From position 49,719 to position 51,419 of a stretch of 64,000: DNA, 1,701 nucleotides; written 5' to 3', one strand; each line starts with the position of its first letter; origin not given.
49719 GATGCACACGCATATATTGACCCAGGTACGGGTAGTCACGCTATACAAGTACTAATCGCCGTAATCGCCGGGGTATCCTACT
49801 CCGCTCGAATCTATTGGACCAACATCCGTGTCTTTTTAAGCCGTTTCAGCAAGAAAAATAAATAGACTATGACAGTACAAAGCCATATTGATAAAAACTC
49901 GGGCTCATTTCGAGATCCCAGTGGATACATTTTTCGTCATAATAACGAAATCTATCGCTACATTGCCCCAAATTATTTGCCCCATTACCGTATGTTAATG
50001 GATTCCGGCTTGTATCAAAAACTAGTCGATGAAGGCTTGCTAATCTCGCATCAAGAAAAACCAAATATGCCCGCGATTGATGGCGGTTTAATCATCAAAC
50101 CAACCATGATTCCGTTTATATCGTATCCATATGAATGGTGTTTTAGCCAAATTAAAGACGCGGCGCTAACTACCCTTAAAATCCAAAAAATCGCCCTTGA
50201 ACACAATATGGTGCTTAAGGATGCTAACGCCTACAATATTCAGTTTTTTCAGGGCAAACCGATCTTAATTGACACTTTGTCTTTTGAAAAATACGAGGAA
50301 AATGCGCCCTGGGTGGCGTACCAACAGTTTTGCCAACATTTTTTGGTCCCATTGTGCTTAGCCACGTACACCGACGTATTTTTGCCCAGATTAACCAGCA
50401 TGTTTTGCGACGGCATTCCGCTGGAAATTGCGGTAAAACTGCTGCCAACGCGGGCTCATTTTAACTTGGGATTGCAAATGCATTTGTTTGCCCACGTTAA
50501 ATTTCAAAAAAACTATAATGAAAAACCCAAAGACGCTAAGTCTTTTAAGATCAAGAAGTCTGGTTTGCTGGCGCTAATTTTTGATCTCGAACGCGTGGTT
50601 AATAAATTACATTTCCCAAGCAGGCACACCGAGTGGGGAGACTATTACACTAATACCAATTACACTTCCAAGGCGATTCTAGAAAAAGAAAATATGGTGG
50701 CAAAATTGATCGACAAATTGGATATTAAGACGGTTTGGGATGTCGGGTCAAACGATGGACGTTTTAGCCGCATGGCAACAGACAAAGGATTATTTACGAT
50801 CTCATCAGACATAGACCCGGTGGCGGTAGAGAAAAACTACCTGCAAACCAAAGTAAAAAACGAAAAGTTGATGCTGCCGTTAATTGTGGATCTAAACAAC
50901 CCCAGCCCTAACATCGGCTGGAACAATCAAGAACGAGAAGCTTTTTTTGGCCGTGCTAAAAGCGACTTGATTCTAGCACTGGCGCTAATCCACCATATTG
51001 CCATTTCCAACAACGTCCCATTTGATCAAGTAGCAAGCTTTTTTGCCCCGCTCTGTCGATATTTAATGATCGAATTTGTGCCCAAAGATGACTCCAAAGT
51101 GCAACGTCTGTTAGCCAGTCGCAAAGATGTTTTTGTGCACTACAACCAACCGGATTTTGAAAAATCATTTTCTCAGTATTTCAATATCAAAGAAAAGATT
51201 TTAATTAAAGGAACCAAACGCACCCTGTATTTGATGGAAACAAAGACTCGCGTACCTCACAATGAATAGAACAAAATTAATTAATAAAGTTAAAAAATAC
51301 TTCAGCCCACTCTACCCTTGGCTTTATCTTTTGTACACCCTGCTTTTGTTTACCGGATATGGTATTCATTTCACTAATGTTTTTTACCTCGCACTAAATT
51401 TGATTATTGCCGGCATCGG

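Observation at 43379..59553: Complete-looking pseudaminic-acid-type nonulosonic acid pathway with extra methyltransferases and paired GT-B transferases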

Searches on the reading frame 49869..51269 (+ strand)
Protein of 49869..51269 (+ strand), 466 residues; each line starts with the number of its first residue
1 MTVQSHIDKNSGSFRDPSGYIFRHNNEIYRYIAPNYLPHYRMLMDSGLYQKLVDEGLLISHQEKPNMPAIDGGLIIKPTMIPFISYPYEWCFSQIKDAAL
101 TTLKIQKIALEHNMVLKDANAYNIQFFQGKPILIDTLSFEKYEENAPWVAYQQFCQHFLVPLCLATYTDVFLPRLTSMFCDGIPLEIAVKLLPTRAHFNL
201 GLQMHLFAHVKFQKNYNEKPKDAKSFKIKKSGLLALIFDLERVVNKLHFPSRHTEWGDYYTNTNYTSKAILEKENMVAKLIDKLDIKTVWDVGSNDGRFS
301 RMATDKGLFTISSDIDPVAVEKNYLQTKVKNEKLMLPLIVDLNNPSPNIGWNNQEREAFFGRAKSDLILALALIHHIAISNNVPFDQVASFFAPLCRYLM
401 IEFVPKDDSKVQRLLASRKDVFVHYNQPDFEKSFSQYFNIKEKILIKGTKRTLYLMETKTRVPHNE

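Call 3: search_protein_families(library=ncbifam, proteins=[window:49869-51269:+], max_evalue=0.001)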
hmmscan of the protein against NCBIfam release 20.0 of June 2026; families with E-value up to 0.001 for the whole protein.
window:49869-51269:+ (466 aa): 0 families

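Call 4: search_protein_families(library=pfam, proteins=[window:49869-51269:+], max_evalue=0.001)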
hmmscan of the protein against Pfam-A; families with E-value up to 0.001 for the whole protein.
window:49869-51269:+ (466 aa): 0 families

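Call 22: search_solved_structures(query=window:49869-51269:+, max_evalue=1)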
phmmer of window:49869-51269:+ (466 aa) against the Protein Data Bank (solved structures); distinct sequences matched with E-value up to 1: 1.
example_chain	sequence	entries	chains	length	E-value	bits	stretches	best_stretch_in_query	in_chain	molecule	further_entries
9rfr_A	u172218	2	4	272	0.79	11.6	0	263-322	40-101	Ubiquinone biosynthesis O-methyltransferase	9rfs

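Call 58: find_homologous_proteins(query=window:49869-51269:+, max_evalue=0.001)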
Query window:49869-51269:+ (466 aa): 8000 proteins with E <= 0.001 among 8000 candidates; the best 120 are listed.
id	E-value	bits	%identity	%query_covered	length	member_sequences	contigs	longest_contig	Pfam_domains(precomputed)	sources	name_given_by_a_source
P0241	0.0e+0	1076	100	100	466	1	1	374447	-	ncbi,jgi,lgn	ncbi:MAG: SAM-dependent methyltransferase [Patescibacteria group bacterium]|jgi:hypothetical protein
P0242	9.2e-166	570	55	98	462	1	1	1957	-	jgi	jgi:ribosomal protein L11 methylase PrmA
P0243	3.1e-165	569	55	98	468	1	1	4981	-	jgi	-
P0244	2.0e-164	566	55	96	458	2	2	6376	-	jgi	-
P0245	2.6e-163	562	54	97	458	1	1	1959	-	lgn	-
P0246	5.3e-163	561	56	96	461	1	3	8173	-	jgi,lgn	-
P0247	1.9e-162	559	54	96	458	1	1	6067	-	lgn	-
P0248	4.6e-162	558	57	96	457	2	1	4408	-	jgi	-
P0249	1.6e-161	556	54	97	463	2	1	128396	-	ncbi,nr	ncbi:hypothetical protein QUF64_12460 [Anaerolineales bacterium HSG6]|nr:hypothetical protein [Anaer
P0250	4.4e-161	555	54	97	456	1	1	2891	-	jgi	jgi:hypothetical protein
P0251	1.6e-160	553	55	96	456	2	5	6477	-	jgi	-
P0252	3.0e-160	552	54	98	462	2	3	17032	-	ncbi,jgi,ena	jgi:ribosomal protein L11 methylase PrmA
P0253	4.3e-160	552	54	97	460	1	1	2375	-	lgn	-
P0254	4.7e-160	551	55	96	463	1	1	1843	-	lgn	-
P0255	6.9e-160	551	54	97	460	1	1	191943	-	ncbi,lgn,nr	ncbi:SAM-dependent methyltransferase [candidate division KSB1 bacterium]|nr:SAM-dependent methyltran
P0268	6.5e-158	544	54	97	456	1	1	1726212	-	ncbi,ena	-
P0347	2.0e-155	536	54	97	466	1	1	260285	-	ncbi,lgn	ncbi:MAG: SAM-dependent methyltransferase [Candidatus Omnitrophota bacterium]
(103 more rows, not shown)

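Call 59: find_encoding_contigs(protein=P0268, flank=7000, max_places=1)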
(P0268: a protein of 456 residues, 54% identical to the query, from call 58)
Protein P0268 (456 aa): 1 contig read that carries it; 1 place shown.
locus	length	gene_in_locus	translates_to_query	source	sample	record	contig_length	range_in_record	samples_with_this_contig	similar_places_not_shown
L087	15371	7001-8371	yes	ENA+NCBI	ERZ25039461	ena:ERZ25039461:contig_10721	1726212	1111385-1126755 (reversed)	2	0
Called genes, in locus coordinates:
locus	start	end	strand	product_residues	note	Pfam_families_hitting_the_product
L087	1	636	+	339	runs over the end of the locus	-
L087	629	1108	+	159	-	-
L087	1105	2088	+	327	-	PF01408:GFO_IDH_MocA, PF02894:GFO_IDH_MocA_C, PF22725:GFO_IDH_MocA_C3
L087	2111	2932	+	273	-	PF00106:adh_short, PF01370:Epimerase (weak), PF08659:KR, PF13561:adh_short_C2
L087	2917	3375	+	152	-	PF02348:CTP_transf_3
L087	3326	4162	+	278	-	PF08282:Hydrolase_3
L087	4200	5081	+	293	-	PF03102:NeuB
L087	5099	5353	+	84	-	-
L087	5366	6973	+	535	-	-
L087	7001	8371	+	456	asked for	-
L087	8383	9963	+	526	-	-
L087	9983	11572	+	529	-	PF05159:Capsule_synth (weak)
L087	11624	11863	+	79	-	-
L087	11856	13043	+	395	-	PF00587:tRNA-synt_2b (weak)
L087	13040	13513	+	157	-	PF13302:Acetyltransf_3 (weak), PF00583:Acetyltransf_1, PF13673:Acetyltransf_10, PF13508:Acetyltransf_7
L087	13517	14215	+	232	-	PF02522:Antibiotic_NAT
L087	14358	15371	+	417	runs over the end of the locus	PF16254:DUF4910, PF09940:DUF2172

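Call 60: find_encoding_contigs(protein=P0255, flank=7000, max_places=1)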
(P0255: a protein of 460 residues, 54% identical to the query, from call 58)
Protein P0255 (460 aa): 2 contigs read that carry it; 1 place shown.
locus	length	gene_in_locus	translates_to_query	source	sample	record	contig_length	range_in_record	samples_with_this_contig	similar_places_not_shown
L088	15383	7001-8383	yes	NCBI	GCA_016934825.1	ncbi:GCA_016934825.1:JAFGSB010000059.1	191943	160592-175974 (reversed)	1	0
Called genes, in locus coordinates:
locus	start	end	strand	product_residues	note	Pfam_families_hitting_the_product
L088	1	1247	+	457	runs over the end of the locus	PF13525:YfiO (faint), PF00515:TPR_1 (faint), PF07719:TPR_2 (faint), PF13174:TPR_6 (faint), PF13181:TPR_8 (faint), PF13432:TPR_16 (faint), PF14559:TPR_19 (faint), PF12895:ANAPC3 (weak)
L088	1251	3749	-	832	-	PF17764:PriA_3primeBD, PF04851:ResIII, PF00270:DEAD, PF18319:Zn_ribbon_PriA, PF00271:Helicase_C, PF18074:PriA_C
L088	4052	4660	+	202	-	PF00160:Pro_isomerase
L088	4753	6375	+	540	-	PF00082:Peptidase_S8, PF18962:Por_Secre_tail (weak)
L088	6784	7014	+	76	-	-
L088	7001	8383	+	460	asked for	-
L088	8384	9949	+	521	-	PF00884:Sulfatase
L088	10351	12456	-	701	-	PF00324:AA_permease, PF13520:AA_permease_2, PF21555:CCC_C_1st_pro, PF21554:CCC_C_2nd_pro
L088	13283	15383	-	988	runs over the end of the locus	PF00069:Pkinase, PF07714:PK_Tyr_Ser-Thr, PF00515:TPR_1 (faint), PF07719:TPR_2 (faint), PF13174:TPR_6 (faint), PF13176:TPR_7 (faint), PF13424:TPR_12, PF13414:TPR_11 (weak), +10 more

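Call 61: find_encoding_contigs(protein=P0347, flank=7000, max_places=1)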
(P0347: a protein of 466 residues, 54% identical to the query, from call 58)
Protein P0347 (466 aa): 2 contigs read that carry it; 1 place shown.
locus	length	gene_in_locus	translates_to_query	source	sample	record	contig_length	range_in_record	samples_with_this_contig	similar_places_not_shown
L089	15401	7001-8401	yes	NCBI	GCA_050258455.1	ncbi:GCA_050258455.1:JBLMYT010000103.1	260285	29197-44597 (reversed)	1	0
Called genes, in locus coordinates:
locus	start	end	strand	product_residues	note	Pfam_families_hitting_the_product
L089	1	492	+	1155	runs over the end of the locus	PF02811:PHP, PF07733:DNA_pol3_alpha, PF17657:DNA_pol3_finger, PF14579:HHH_6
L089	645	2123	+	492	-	PF00474:SSF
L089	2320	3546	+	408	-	PF02463:SMC_N (weak), PF13175:AAA_15 (weak), PF13304:AAA_21, PF13175:AAA_15 (weak)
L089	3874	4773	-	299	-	PF00753:Lactamase_B, PF19583:ODP (weak), PF23023:Anti-Pycsar_Apyc1 (weak), PF12706:Lactamase_B_2 (weak)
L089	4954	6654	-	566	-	PF01019:G_glu_transpept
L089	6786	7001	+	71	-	-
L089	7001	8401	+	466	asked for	-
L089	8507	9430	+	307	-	PF01370:Epimerase, PF16363:GDP_Man_Dehyd, PF08338:DUF1731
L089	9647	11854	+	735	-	PF00884:Sulfatase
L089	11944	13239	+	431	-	PF05496:RuvB_N, PF13173:AAA_14 (faint), PF00004:AAA, PF16193:AAA_assoc_2, PF12002:MgsA_C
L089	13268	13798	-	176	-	PF25084:LbH_EIF2B, PF00132:Hexapep, PF25087:GMPPB_C (weak), PF00132:Hexapep (weak), PF14602:Hexapep_2 (weak)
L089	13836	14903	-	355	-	PF01408:GFO_IDH_MocA, PF22725:GFO_IDH_MocA_C3, PF02894:GFO_IDH_MocA_C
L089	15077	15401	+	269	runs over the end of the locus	PF12784:PDDEXK_2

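Call 86: search_dna_similar(query=window:49869-51269:+, collection=plasmids, mode=protein, max_evalue=1e-10, max_rows=12)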
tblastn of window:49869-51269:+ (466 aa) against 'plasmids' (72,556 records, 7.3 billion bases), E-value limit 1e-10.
Records with a match: 65; places in all: 65; records where one place covers at least 80% of the query: 65.
Best place of each record, by identity: <60% 65.
By first word of the organism name: Sinorhizobium 57; Rhizobium 3; Singulisphaera 1; Deltaproteobacteria 1; Gemmatirosa 1; Ensifer 1; Novosphingobium 1.
By predicted mobility (MOB-suite, as given by PLSDB): conjugative 61; non-mobilizable 4.
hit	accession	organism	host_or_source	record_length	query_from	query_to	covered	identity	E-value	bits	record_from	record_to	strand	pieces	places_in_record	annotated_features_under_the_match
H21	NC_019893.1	Singulisphaera acidiphila DSM 18658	sphagnum peat from the bog Obukhovskoe ...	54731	11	459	96%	46.7%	7e-124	404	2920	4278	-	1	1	SAM-dependent methyltransferase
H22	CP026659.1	Deltaproteobacteria bacterium Smac51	cockroach,pure culture,hindgut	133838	1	455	98%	45.1%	5e-119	390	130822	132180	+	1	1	SAM-dependent methyltransferase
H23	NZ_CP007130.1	Gemmatirosa kalamazoonensis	-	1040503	11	457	96%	43.4%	2e-118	389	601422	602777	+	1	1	record has no annotation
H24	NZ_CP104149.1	Sinorhizobium medicae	Trigonella foenum-graecum,cell culture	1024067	11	457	96%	35.4%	1e-68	245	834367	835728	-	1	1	record has no annotation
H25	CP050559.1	Sinorhizobium meliloti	Melilotus officinalis,cell culture,root ...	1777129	9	457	96%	35.1%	3e-57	248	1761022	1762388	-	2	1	none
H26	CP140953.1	Sinorhizobium meliloti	Medicago lupulina,whole organism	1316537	11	457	96%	35.1%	1e-68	244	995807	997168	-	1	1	noeA: nodulation protein NoeA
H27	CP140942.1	Sinorhizobium meliloti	Medicago lupulina,whole organism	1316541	11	457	96%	35.1%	1e-68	244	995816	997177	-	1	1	noeA: nodulation protein NoeA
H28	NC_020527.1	Sinorhizobium meliloti 2011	-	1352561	11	457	96%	35.1%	1e-68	244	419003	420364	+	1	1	none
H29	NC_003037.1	Sinorhizobium meliloti 1021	-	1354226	11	457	96%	35.1%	1e-68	244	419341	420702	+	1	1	none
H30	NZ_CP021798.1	Sinorhizobium meliloti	Medicago sativa,Single Cell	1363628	11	457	96%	35.1%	1e-68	244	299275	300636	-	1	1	none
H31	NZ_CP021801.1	Sinorhizobium meliloti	Medicago sativa,Single Cell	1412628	11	457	96%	35.1%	1e-68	244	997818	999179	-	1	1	none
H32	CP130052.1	Sinorhizobium meliloti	Medicago,Cell culture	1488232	11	457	96%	35.1%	1e-68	244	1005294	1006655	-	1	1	noeA: nodulation protein NoeA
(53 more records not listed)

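Call 87: get_annotated_region(hit=H22, flank=5000)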
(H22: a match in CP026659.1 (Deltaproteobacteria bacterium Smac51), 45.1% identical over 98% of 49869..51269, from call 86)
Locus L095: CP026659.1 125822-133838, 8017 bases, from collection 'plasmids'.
description: Deltaproteobacteria bacterium Smac51 plasmid p_unnamed2, complete sequence
organism: Deltaproteobacteria bacterium Smac51 (NCBI taxid 2946587)
taxonomy: Bacteria; ; Deltaproteobacteria; ; ; ; Deltaproteobacteria bacterium Smac51
host: -; source: cockroach,pure culture,hindgut; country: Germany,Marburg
typing (MOB-suite, as given by PLSDB): non-mobilizable
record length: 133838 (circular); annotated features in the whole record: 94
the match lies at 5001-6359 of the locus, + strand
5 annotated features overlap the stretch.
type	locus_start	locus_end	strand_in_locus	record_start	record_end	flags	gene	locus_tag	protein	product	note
CDS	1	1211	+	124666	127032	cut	-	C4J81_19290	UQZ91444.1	glycosyltransferase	-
CDS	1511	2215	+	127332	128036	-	-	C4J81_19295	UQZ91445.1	hypothetical protein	-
CDS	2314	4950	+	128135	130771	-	-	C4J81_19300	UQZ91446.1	hypothetical protein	-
CDS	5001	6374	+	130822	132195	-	-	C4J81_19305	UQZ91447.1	SAM-dependent methyltransferase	-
CDS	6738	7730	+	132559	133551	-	-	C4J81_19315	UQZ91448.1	hypothetical protein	-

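Call 88: get_annotated_region(hit=H26, flank=5000)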
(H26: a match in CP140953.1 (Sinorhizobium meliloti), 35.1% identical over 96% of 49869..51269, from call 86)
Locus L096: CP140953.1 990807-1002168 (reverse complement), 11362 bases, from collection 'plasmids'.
description: Sinorhizobium meliloti strain ml47 plasmid pSymA, complete sequence
organism: Sinorhizobium meliloti (NCBI taxid 382)
taxonomy: Bacteria; Pseudomonadota; Alphaproteobacteria; Hyphomicrobiales; Rhizobiaceae; Sinorhizobium; Sinorhizobium meliloti
host: -; source: Medicago lupulina,whole organism; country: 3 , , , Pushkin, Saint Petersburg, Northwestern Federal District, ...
typing (MOB-suite, as given by PLSDB): conjugative; relaxase MOBQ; mating-pair formation MPF_T
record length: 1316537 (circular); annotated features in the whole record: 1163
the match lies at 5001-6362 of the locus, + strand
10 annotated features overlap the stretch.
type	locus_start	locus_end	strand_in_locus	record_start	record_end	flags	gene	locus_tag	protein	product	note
CDS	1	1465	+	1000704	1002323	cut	ccoN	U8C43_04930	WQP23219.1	cytochrome-c oxidase, cbb3-type subunit I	-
CDS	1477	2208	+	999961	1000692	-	ccoO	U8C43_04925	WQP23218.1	cytochrome-c oxidase, cbb3-type subunit II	-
CDS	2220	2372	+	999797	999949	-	-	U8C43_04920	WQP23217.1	CcoQ/FixQ family Cbb3-type cytochrome c oxidase assembly chaperone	-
CDS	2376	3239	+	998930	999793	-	ccoP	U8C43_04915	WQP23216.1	cytochrome-c oxidase, cbb3-type subunit III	-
CDS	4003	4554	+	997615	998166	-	nodL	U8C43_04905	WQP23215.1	nodulation O-acetyltransferase NodL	-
CDS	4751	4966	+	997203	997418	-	-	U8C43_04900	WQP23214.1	hypothetical protein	-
CDS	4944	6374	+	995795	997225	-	noeA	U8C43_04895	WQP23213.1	nodulation protein NoeA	-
CDS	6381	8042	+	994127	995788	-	noeB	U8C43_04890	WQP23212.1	nodulation protein NoeB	-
CDS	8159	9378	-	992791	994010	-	-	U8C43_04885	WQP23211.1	IS3-like element ISRm1 family transposase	-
CDS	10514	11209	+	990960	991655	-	-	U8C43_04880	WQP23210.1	GntR family transcriptional regulator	-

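Call 91: predict_structure(alignment_id=A3)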
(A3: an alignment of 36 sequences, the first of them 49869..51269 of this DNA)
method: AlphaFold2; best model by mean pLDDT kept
length: 466 residues; sequences in the alignment: 36
mean_pLDDT: 84.6   pTM: 0.87
mean pLDDT of the five models: 84.6, 83.6, 83.4, 82.8, 81.6
residues with pLDDT >= 90: 258; 70-90: 124; 50-70: 70; < 50: 14
segments of 3 or more residues with pLDDT < 50: 1-5, 346-349, 464-466
pLDDT, mean of each block of 10 residues (from residue 1): 49 64 86 92 97 97 83 88 86 96 98 94 93 93 90 96 88 79 91 91 92 74 70 95 93 56 74 95 95 89 95 89 94 93 54 59 87 77 84 93 81 62 81 96 93 94 51
secondary structure, 60 per line:
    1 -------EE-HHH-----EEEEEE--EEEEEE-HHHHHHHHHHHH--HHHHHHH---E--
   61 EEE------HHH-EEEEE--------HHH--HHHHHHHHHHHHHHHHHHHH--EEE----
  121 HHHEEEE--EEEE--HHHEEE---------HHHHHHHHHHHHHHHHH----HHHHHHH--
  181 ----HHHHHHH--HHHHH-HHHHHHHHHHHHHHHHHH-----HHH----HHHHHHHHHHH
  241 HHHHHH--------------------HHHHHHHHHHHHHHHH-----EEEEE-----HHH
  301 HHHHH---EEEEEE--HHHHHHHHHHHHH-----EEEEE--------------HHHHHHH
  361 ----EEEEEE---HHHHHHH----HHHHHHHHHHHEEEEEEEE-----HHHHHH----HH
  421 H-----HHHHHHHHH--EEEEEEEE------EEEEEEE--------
elements in order: E19-24 E27-32 H34-45 H48-54 E61-63 E74-78 H92-111 E114-116 E124-127 E130-133 E139-141 H151-167 H172-178 H185-191 H194-198 H200-217 H230-246 H267-282 E288-292 H298-305 E309-314 H317-329 E335-339 H354-360 E365-370 H374-380 H385-395 E396-403 H409-414 H427-435 E438-445 E452-458
